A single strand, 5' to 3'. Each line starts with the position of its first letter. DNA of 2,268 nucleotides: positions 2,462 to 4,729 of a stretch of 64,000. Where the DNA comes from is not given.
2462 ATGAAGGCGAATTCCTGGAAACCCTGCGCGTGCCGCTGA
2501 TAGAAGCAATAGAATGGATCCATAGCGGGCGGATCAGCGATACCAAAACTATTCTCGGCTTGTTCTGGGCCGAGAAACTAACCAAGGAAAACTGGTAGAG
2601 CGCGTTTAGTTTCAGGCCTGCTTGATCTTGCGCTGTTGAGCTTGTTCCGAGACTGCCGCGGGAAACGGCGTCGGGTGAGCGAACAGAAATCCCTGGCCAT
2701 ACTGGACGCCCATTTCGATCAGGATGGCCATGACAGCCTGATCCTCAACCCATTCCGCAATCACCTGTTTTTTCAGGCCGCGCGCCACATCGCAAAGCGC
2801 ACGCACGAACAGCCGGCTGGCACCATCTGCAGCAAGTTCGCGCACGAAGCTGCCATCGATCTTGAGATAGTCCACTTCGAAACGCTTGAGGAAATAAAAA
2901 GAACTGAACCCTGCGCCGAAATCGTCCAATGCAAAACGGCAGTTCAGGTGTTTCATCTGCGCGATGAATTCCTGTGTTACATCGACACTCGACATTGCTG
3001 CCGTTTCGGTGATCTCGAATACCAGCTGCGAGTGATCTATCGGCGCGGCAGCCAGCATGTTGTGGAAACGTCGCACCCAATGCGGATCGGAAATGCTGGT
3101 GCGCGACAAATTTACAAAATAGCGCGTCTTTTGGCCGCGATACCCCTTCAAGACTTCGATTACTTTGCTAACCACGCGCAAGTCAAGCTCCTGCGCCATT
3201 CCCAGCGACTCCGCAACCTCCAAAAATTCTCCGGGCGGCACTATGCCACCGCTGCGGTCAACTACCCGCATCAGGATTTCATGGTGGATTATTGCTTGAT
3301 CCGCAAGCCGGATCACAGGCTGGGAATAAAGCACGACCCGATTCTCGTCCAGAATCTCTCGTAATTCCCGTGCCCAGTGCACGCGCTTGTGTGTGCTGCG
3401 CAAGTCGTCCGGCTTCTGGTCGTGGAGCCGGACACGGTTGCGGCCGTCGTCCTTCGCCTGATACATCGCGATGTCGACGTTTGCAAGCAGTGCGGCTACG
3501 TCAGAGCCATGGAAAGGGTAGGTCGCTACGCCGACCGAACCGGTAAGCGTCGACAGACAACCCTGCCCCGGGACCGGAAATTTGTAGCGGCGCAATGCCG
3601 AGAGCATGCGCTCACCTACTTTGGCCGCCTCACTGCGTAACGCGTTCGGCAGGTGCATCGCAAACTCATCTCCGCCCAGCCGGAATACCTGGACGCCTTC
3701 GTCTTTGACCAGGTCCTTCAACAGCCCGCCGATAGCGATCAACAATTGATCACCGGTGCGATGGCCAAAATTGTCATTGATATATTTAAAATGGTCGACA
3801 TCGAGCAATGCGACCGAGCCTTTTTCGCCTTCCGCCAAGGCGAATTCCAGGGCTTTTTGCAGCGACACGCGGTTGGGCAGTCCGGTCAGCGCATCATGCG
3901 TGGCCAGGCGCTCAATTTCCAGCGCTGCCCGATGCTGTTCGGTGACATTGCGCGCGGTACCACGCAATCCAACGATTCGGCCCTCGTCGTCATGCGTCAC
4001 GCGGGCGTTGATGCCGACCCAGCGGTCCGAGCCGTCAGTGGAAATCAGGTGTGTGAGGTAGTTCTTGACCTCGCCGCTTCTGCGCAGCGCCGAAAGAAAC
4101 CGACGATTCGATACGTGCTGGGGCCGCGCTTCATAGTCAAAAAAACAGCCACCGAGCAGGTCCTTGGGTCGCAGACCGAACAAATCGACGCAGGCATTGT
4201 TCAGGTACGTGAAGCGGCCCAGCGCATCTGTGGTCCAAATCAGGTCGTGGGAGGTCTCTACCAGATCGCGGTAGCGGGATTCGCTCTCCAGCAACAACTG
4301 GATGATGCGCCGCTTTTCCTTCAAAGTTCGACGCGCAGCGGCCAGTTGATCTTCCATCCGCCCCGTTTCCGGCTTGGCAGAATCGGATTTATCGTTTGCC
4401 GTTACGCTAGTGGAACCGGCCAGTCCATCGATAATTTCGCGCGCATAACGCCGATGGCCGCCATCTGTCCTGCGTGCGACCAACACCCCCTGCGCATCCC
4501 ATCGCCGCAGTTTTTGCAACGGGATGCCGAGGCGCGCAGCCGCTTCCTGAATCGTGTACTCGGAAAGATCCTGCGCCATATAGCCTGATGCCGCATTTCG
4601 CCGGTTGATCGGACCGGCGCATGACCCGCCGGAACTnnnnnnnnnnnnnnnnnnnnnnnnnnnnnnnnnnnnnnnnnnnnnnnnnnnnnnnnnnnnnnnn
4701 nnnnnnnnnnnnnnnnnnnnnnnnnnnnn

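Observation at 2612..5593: RpfF-like DSF synthase in an apparent operon with an RpfR-like PAS-GGDEF-EAL protein that carries a DNA-binding domain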

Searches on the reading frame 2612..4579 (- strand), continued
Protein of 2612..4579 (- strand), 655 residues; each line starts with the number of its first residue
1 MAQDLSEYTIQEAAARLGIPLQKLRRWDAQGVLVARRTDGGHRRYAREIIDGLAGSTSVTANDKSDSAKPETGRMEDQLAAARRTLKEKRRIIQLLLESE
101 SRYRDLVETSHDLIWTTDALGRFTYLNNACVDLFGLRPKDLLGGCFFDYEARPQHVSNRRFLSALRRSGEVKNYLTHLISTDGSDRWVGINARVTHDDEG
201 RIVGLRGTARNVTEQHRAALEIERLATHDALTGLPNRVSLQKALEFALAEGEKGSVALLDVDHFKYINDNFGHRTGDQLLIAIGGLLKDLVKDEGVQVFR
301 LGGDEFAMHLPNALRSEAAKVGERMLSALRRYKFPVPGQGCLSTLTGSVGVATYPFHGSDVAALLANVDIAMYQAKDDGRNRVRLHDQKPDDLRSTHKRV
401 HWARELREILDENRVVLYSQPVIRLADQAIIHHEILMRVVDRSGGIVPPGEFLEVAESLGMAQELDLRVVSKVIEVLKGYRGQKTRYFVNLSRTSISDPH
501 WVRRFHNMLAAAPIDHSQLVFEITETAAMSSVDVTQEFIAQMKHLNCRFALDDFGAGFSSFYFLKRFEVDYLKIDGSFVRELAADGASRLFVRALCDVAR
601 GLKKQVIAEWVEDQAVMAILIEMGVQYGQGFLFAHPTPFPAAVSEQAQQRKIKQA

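Call 54: find_encoding_contigs(protein=window:2612-4579:-, flank=6000, max_places=3)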
Protein window:2612-4579:- (655 aa): 4 contigs read that carry it; 3 places shown.
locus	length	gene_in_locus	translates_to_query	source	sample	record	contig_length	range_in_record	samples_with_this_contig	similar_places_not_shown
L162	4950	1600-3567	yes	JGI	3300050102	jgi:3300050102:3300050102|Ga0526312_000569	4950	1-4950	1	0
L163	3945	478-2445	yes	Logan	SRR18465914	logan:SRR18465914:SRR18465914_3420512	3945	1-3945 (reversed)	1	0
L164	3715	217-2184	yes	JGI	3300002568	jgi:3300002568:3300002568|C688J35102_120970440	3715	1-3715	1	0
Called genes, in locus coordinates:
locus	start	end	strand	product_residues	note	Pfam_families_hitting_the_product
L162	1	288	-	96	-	?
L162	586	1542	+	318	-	PF00378:ECH_1, PF16113:ECH_2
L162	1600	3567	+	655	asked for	PF00376:MerR, PF12728:HTH_17 (weak), PF13411:MerR_1, PF00989:PAS, PF08448:PAS_4, PF13426:PAS_9, PF00990:GGDEF, PF00563:EAL, +1 more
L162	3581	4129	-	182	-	PF28549:NDPSase_N, PF00293:NUDIX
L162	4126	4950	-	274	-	?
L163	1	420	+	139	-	?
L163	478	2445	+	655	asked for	PF00376:MerR, PF12728:HTH_17 (weak), PF13411:MerR_1, PF00989:PAS, PF08448:PAS_4, PF13426:PAS_9, PF00990:GGDEF, PF00563:EAL, +1 more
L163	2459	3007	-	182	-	PF28549:NDPSase_N, PF00293:NUDIX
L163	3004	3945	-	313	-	?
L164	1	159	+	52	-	?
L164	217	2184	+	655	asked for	PF00376:MerR, PF12728:HTH_17 (weak), PF13411:MerR_1, PF00989:PAS, PF08448:PAS_4, PF13426:PAS_9, PF00990:GGDEF, PF00563:EAL, +1 more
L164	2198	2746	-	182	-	PF28549:NDPSase_N, PF00293:NUDIX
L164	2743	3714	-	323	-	?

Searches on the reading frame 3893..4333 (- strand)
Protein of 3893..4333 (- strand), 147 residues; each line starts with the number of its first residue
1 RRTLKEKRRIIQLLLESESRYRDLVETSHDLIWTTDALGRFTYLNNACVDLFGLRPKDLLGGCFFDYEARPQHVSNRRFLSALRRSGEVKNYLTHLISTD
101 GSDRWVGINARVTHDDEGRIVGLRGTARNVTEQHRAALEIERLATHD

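Call 8: search_solved_structures(query=window:3893-4333:-, max_evalue=1, show_alignments=0)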
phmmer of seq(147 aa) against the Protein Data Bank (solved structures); distinct sequences matched with E-value up to 1: 58.
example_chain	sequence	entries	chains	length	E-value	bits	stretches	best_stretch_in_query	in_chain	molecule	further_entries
3eeh_A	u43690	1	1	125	1.9e-05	27.8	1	12-131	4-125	putative light and redox sensing histidine kinase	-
4hh2_A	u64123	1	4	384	0.00082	22.5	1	13-70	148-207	Transcriptional regulator, PpsR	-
3bwl_A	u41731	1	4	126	0.025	17.7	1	6-110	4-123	Sensor protein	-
4l9e_A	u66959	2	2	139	0.043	17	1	13-70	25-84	Transcriptional regulator, PpsR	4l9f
2k7s_A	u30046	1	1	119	0.045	16.9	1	36-111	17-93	Aryl hydrocarbon receptor nuclear translocator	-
5y7y_B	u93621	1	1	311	0.048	16.8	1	37-106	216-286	Aryl hydrocarbon receptor nuclear translocator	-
9of0_A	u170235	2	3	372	0.048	16.8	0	40-106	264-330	Endothelial PAS domain-containing protein 1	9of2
4zp4_B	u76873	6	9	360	0.053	16.7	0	40-106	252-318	Endothelial PAS domain-containing protein 1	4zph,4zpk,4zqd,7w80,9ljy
6e3t_B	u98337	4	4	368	0.056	16.6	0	40-106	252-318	Endothelial PAS domain-containing protein 1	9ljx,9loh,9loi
3ewk_A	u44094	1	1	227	0.059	16.5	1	19-122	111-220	Sensor protein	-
8vhg_A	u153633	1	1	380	0.062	16.5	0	40-106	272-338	Endothelial PAS domain-containing protein 1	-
2b02_A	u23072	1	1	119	0.079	16.1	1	36-105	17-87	Aryl hydrocarbon receptor nuclear translocator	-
4eq1_A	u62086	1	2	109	0.084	16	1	37-104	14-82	Aryl hydrocarbon receptor nuclear translocator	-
2a24_B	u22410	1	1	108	0.084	16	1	38-105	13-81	Aryl hydrocarbon receptor nuclear translocator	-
1x0o_A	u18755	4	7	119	0.086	16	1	36-105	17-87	Aryl hydrocarbon receptor nuclear translocator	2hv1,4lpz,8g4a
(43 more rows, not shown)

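Call 85: predict_structure(alignment_id=A3)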
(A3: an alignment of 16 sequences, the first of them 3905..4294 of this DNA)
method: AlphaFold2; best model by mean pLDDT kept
length: 130 residues; sequences in the alignment: 16
mean_pLDDT: 53.1   pTM: 0.51
mean pLDDT of the five models: 53.1, 48.4, 48.4, 46.9, 38.3
residues with pLDDT >= 90: 0; 70-90: 11; 50-70: 67; < 50: 52
segments of 3 or more residues with pLDDT < 50: 1-29, 47-62, 84-88
pLDDT, mean of each block of 10 residues (from residue 1): 32 36 38 53 47 36 60 72 53 66 69 64 65
secondary structure, 60 per line:
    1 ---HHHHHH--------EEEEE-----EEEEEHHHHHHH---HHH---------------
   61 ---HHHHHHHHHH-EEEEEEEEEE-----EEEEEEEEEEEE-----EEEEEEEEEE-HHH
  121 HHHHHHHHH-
elements in order: H4-9 E18-22 E28-32 H33-39 H64-73 E75-84 E90-101 E107-116 H118-129
